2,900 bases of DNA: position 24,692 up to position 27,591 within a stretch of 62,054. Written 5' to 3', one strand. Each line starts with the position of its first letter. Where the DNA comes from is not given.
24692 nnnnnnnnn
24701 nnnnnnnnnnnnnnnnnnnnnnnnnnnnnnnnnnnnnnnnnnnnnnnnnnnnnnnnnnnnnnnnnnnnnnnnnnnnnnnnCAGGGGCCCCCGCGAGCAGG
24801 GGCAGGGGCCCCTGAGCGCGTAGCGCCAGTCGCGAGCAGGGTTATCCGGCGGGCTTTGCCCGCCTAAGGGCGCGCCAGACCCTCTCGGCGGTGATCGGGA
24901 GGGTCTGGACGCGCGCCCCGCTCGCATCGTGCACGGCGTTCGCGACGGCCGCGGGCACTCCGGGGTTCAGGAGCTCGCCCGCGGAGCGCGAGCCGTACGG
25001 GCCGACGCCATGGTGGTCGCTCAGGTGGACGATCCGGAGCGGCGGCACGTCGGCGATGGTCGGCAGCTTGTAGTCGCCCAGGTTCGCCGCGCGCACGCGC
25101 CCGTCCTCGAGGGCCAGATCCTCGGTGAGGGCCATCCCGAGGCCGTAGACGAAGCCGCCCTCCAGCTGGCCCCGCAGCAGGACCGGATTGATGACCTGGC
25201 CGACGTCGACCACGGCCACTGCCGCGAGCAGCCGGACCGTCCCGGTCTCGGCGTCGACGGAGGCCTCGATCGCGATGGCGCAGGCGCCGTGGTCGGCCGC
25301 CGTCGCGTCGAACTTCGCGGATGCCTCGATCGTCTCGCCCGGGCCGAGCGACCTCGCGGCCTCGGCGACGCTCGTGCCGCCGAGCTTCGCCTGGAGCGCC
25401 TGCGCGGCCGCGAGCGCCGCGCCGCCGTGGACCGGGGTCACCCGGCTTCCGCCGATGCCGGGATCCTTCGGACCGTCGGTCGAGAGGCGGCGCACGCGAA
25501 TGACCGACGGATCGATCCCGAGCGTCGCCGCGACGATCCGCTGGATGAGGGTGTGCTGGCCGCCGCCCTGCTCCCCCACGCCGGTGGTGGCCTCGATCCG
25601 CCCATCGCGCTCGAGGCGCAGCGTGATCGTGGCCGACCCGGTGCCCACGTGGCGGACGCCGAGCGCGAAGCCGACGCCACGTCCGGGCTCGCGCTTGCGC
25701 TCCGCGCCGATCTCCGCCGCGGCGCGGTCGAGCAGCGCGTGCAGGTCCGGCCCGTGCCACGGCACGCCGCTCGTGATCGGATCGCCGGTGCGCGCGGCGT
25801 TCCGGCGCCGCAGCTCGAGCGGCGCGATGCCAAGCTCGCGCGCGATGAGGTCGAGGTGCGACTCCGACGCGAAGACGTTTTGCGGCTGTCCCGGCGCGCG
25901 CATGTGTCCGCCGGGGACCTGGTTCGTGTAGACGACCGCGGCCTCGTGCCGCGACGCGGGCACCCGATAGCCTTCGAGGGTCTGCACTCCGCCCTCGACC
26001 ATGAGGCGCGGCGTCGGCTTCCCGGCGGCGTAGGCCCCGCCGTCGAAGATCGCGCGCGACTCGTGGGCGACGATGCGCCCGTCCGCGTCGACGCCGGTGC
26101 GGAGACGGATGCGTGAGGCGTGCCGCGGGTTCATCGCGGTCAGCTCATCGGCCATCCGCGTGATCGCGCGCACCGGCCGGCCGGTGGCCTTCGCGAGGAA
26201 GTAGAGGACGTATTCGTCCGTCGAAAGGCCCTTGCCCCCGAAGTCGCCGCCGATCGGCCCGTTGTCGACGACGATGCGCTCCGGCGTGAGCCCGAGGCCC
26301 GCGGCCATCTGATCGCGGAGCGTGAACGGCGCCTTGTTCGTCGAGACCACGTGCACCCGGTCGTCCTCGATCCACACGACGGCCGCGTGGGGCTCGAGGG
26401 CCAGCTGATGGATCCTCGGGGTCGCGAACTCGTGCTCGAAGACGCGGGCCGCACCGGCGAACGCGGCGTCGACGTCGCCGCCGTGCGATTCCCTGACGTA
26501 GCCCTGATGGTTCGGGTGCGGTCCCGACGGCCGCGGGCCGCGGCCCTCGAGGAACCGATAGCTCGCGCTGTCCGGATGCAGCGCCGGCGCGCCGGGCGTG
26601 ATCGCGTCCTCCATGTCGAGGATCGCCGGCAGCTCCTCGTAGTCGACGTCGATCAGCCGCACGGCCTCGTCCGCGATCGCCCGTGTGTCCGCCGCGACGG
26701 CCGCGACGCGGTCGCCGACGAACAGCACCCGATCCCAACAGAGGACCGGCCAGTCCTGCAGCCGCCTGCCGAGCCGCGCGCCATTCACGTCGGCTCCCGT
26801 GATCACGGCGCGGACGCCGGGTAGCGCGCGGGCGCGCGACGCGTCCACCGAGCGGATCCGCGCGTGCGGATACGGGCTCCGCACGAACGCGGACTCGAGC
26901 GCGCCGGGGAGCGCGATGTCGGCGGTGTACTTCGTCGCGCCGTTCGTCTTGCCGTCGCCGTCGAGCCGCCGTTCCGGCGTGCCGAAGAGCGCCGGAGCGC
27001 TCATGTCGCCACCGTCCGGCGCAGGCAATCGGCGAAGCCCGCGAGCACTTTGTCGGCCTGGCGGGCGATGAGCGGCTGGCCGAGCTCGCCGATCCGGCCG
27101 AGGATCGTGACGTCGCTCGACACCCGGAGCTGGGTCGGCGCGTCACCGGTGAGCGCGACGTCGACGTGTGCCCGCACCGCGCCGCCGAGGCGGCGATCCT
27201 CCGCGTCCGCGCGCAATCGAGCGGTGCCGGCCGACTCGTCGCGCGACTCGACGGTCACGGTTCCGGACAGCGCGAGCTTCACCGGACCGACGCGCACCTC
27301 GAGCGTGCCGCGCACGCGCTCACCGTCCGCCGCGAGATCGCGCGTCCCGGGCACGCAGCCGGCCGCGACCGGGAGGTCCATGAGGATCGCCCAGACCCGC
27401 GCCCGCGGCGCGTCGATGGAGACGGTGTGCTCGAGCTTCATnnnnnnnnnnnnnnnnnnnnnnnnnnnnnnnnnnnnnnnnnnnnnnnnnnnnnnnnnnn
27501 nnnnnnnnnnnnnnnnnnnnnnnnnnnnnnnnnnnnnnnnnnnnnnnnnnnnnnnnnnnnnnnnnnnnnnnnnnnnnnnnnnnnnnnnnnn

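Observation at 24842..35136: Ten-gene coupled operon: UbiD decarboxylase, ABC importer, orphan PaaA-like di-iron protein, aryl-CoA ligase and CoxS/M/G/L-type Mo-hydroxylase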

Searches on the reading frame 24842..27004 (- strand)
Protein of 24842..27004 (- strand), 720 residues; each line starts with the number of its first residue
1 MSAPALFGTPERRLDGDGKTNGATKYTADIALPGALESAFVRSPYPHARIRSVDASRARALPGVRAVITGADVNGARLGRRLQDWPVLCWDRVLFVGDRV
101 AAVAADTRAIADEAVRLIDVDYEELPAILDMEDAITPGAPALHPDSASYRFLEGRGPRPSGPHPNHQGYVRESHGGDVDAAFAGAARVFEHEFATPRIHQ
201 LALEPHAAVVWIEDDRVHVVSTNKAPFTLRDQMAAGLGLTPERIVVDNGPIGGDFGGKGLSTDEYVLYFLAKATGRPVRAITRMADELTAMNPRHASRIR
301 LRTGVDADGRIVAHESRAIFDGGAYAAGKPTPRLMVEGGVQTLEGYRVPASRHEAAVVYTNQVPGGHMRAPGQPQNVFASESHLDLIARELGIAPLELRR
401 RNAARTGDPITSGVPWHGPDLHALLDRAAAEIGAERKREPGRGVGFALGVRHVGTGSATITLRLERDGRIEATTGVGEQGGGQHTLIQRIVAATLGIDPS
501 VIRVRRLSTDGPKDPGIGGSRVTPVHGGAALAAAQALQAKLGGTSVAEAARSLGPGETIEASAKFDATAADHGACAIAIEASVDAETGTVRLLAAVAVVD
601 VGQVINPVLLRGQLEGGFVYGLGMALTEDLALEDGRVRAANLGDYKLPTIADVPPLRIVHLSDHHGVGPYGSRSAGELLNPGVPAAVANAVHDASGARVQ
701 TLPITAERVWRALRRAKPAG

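Call 6: search_protein_families(library=pfam, proteins=[window:24842-27004:-], max_evalue=0.001)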
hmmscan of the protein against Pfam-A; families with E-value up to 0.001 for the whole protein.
window:24842-27004:- (720 aa): 3 families
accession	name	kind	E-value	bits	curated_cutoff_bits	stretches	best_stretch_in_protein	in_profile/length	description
PF02738.23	MoCoBD_1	-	1.9e-63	214.2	27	1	168-403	8-244/244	Molybdopterin cofactor-binding domain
PF20256.3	MoCoBD_2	-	2.9e-46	158.7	27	1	428-654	11-283/283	Molybdopterin cofactor-binding domain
PF01315.27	Ald_Xan_dh_C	-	5.3e-28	98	31.3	1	22-126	2-110/110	Aldehyde oxidase and xanthine dehydrogenase, a/b hammerhead domain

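Call 7: search_protein_families(library=ncbifam, proteins=[window:24842-27004:-], max_evalue=0.001)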
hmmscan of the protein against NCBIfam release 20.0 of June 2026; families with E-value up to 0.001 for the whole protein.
window:24842-27004:- (720 aa): 13 families
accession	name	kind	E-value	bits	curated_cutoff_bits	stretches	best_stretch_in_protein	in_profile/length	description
TIGR03194.1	4hydrxCoA_A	equivalog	1.8e-122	410.2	994.55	2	13-551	3-535/746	4-hydroxybenzoyl-CoA reductase subunit alpha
TIGR03196.1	pucD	equivalog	1.2e-109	367.8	783.65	2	8-564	4-562/763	xanthine dehydrogenase subunit D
NF043082.1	XdhA_XDHase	equivalog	3.9e-107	359.2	780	2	8-541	2-545/758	xanthine dehydrogenase subunit XdhA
NF007426.0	PRK09970.1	equivalog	6.6e-99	332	916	2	7-541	6-548/761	xanthine dehydrogenase molybdenum-binding subunit XdhA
TIGR03311.1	Se_dep_XDH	equivalog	9.1e-93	311.8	830.45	1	9-704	164-841/848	selenium-dependent xanthine dehydrogenase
NF045668.1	pterin_aldehy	equivalog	6.5e-88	295.8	1100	1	7-713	175-904/905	molybdopterin-dependent aldehyde oxidoreductase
NF041018.1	glyceraldDH_alpha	equivalog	3e-86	290.4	790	2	8-542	4-544/741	glyceraldehyde dehydrogenase subunit alpha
NF041671.1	peri_hyde_PaoC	equivalog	6.1e-74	249.7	1180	2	6-541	17-533/735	aldehyde oxidoreductase molybdenum-binding subunit PaoC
TIGR02416.1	CO_dehy_Mo_lg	equivalog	9.2e-74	248.9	991.15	3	21-406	7-397/770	aerobic carbon-monoxide dehydrogenase large subunit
NF040766.1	CODH_aero_grp5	exception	9.3e-65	219.2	950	2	6-540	4-552/785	aerobic carbon-monoxide dehydrogenase large subunit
TIGR03313.1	Se_sel_red_Mo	hypoth_equivalog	3.4e-61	207.1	1101.9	2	38-408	199-592/951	molybdopterin-dependent oxidoreductase Mo/Fe-S-binding subunit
TIGR02965.1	xanthine_xdhB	equivalog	1.9e-60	204.9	849.5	2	20-403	14-375/758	xanthine dehydrogenase molybdopterin binding subunit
TIGR02969.1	mam_aldehyde_ox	subfamily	1.5e-40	138.6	1912.3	3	173-403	715-947/1330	aldehyde oxidase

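Call 10: search_solved_structures(query=window:24842-27004:-, max_evalue=1e-10)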
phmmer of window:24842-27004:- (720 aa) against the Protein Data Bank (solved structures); distinct sequences matched with E-value up to 1e-10: 42.
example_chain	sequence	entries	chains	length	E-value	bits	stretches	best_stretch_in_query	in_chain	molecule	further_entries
1rm6_A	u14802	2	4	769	8.4e-80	272.4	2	13-560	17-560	4-hydroxybenzoyl-CoA reductase alpha subunit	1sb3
1t3q_B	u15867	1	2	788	9.9e-72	245.7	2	9-538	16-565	quinoline 2-oxidoreductase large subunit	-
8uem_A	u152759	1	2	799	8.2e-70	239.3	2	21-540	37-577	Carbon monoxide dehydrogenase (Large chain), CoxL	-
7dqx_A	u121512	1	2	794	2.5e-65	224.5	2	20-541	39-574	6-hydroxypseudooxynicotine dehydrogenase complex subunit gamma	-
1sij_A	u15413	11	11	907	4.2e-63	217.2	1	8-714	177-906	Aldehyde oxidoreductase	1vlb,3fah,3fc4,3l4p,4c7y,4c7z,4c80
1n5w_B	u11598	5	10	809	8.8e-59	202.9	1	8-405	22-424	Carbon monoxide dehydrogenase large chain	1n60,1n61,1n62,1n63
1zxi_B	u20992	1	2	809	1.1e-58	202.5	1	8-405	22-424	Carbon monoxide dehydrogenase large chain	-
1ffu_B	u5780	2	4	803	9.8e-56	192.8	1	19-541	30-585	CUTL, MOLYBDOPROTEIN OF CARBON MONOXIDE DEHYDROGENASE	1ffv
4zoh_A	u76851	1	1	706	2.7e-54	188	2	7-541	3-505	Putative oxidoreductase molybdopterin-binding subunit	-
1dgj_A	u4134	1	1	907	3.4e-53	184.4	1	8-714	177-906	ALDEHYDE OXIDOREDUCTASE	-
3hrd_A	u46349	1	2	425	1.8e-51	178.8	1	8-414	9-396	Nicotinate dehydrogenase large molybdopterin subunit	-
5g5g_C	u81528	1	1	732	4e-48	167.7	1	173-709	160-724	PUTATIVE XANTHINE DEHYDROGENASE YAGS FAD-BINDING SUBUNIT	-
5g5h_C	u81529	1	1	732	2e-47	165.3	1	6-709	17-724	Aldehyde oxidoreductase molybdenum-binding subunit PaoC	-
5y6q_C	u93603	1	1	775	4.8e-45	157.5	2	176-524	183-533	Aldehyde oxidase large subunit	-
2ckj_A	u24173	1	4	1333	4.4e-39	137.8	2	6-136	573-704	XANTHINE OXIDOREDUCTASE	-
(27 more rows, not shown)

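Call 42: find_related_loci(query=window:24842-27004:-, collection=metagenome_contigs, flank=8000)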
Query window:24842-27004:- (720 aa) in metagenome_contigs; peptide patterns used: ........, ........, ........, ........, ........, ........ (x = any residue, [..] = any of these).
196 stretches matched a pattern; 71 encode a relative of the query (tblastn E <= 1e-3); 71 distinct loci.
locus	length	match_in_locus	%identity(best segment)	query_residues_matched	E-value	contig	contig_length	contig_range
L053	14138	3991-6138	82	4-720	0e+0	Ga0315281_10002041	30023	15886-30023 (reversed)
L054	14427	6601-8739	82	1-714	0e+0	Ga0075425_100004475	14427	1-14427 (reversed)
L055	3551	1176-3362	79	1-720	0e+0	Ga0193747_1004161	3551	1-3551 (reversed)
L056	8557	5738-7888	82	4-720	0e+0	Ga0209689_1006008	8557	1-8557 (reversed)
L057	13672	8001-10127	80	4-713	0e+0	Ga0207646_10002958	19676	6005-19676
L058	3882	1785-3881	81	1-700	0e+0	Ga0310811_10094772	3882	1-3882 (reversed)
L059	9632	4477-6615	81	1-714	0e+0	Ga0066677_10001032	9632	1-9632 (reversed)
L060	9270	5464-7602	81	1-714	0e+0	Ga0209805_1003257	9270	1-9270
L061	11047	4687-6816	80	4-714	0e+0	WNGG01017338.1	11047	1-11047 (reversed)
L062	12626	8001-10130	80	4-714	0e+0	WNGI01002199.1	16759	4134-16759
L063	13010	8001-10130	80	4-714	0e+0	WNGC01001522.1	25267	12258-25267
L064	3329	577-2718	82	1-715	0e+0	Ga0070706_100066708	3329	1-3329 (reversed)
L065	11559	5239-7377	82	1-714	0e+0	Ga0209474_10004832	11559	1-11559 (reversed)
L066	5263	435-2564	80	4-714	0e+0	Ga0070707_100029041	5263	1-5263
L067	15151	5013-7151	81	1-714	0e+0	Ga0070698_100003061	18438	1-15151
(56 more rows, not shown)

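Call 83: search_dna_similar(query=window:24842-27004:-, collection=plasmids, mode=protein, max_evalue=1e-40, max_rows=30)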
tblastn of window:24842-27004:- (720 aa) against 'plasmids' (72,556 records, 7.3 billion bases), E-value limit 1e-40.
Records with a match: 118; places in all: 129; records where one place covers at least 80% of the query: 80.
Best place of each record, by identity: <60% 118.
By first word of the organism name: Sinorhizobium 40; Rhizobium 20; Streptomyces 5; Natrinema 5; Clostridium 4; Variovorax 3; Ensifer 3; Haloarcula 3; Haloferax 2; Pseudosulfitobacter 2; and 27 more.
By predicted mobility (MOB-suite, as given by PLSDB): non-mobilizable 72; conjugative 32; mobilizable 14.
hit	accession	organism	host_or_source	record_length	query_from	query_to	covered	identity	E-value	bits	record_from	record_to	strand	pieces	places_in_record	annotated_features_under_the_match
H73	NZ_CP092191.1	Deinococcus sp. KNUC1210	Setaria viridis,cell ...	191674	1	714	99%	35.0%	3e-65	276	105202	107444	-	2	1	xanthine dehydrogenase family protein molybdopterin-binding subunit | hypothetical protein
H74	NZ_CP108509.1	Streptomyces sp. NBC_01237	-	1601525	21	713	96%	33.6%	9e-71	259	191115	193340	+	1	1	none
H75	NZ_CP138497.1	Variovorax boronicumulans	Legume root,PacBio whole genome assembly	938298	2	677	94%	34.2%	3e-65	243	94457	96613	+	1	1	xanthine dehydrogenase family protein molybdopterin-binding subunit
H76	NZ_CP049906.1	Diaphorobacter sp. HDW4B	single bacterial strain,Hydrophilus ...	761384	5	678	94%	34.1%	3e-76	275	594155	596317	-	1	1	xanthine dehydrogenase family protein molybdopterin-binding subunit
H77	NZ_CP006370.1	Aureimonas sp. AU20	-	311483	1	676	94%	33.7%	6e-69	254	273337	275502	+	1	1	xanthine dehydrogenase family protein molybdopterin-binding subunit | (2Fe-2S)-binding protein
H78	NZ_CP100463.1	Salinigranum marinum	cell culture,Saline soil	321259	5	713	98%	32.0%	1e-52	205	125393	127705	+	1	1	molybdopterin cofactor-binding domain-containing protein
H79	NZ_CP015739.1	Shinella sp. HZN7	-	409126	16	719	98%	32.1%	7e-70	256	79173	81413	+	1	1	molybdopterin cofactor-binding domain-containing protein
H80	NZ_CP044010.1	Rhizobium sp. BG6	Prosopis cineraria,pure bacterial ...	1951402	13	705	96%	32.6%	2e-54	211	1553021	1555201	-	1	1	none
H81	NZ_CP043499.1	Rhizobium grahamii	Prosopis cineraria,pure bacterial ...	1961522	13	705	96%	32.6%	2e-54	211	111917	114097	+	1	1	none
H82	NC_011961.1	Thermomicrobium roseum DSM 5159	-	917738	6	677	93%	33.4%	7e-72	262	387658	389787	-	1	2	xanthine dehydrogenase family protein molybdopterin-binding subunit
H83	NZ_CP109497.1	Streptomyces sp. NBC_01431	-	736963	8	709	98%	31.9%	5e-42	172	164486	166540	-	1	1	xanthine dehydrogenase family protein molybdopterin-binding subunit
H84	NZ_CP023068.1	Sinorhizobium sojae CCBAU 05684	G.max,nodule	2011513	13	676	92%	33.5%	1e-70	259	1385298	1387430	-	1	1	record has no annotation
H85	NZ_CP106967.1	Haloferax alexandrinus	-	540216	5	694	96%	32.2%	3e-61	231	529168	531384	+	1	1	molybdopterin cofactor-binding domain-containing protein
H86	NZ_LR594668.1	Variovorax sp. SRS16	linuron-contaminated soil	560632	2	677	94%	32.8%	3e-66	246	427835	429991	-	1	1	xanthine dehydrogenase family protein molybdopterin-binding subunit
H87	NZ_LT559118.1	Nonomuraea gerenzanensis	-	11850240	13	713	97%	31.4%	2e-54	211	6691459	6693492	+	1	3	none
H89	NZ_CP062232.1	Rhizobium sp. TH2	Sainfoin,pure bacterial culture,Nodule ...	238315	13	676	92%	32.9%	4e-72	263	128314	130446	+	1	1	xanthine dehydrogenase family protein molybdopterin-binding subunit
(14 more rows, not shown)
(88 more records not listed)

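Call 84: get_annotated_region(hit=H89, flank=10000)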
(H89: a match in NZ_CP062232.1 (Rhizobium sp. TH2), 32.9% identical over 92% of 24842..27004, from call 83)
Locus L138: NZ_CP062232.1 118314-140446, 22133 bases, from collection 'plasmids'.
description: Rhizobium sp. TH2 plasmid pTH2a, complete sequence
organism: Rhizobium sp. TH2 (NCBI taxid 2775403)
taxonomy: Bacteria; Pseudomonadota; Alphaproteobacteria; Hyphomicrobiales; Rhizobiaceae; Rhizobium; Rhizobium sp. TH2
host: -; source: Sainfoin,pure bacterial culture,Nodule tissue; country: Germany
typing (MOB-suite, as given by PLSDB): mobilizable; relaxase MOBP
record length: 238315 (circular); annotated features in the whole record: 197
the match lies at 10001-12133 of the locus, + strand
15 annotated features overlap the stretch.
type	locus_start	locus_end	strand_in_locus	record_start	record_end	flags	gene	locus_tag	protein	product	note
CDS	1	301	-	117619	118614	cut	-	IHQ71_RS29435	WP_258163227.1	ABC transporter permease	-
CDS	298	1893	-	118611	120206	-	-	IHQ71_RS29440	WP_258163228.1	sugar ABC transporter ATP-binding protein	-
CDS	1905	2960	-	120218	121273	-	torT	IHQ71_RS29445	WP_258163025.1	TMAO reductase system periplasmic protein TorT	-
CDS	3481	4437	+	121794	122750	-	-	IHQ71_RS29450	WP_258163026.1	helix-turn-helix domain-containing protein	GO:0006355 - regulation of DNA-templated transcription [Evidence IEA]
CDS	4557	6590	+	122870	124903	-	-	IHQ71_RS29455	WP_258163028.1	hydantoinase/oxoprolinase family protein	-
CDS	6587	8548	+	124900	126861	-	-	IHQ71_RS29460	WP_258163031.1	hydantoinase B/oxoprolinase family protein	-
CDS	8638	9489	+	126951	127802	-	-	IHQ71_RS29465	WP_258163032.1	FAD binding domain-containing protein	-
CDS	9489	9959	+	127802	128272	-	-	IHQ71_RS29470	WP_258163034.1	(2Fe-2S)-binding protein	-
CDS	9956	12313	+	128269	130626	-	-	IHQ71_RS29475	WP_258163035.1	xanthine dehydrogenase family protein molybdopterin-binding subunit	-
CDS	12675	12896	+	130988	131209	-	-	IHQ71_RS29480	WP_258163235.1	type II toxin-antitoxin system Y4mF family antitoxin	-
CDS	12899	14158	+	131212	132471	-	-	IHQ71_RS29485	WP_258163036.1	type II toxin-antitoxin system HipA family toxin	-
CDS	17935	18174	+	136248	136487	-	-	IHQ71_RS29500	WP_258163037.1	hypothetical protein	-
CDS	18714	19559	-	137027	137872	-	-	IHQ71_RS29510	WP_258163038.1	hypothetical protein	-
CDS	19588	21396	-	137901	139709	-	-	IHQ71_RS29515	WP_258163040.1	calcium-binding protein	-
CDS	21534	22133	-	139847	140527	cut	-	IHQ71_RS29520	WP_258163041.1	hypothetical protein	-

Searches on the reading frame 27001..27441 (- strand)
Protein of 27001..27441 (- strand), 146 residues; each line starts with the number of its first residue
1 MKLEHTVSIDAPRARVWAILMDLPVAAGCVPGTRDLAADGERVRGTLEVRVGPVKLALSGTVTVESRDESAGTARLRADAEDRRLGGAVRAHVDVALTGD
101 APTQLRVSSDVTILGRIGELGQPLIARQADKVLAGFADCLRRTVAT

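Call 6: search_protein_families(library=pfam, proteins=[window:27001-27441:-], max_evalue=0.001)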
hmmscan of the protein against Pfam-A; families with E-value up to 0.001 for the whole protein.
window:27001-27441:- (146 aa): 2 families
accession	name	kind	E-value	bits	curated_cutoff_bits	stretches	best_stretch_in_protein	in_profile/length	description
PF06240.19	COXG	-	1.5e-14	54.3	22.2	1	7-144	3-139/140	Carbon monoxide dehydrogenase subunit G (CoxG)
PF10604.15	Polyketide_cyc2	-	7.1e-05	23.6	27.4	1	2-142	3-139/142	Polyketide cyclase / dehydrase and lipid transport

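Call 7: search_protein_families(library=ncbifam, proteins=[window:27001-27441:-], max_evalue=0.001)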
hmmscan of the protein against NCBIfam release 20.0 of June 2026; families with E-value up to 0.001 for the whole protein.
window:27001-27441:- (146 aa): 0 families
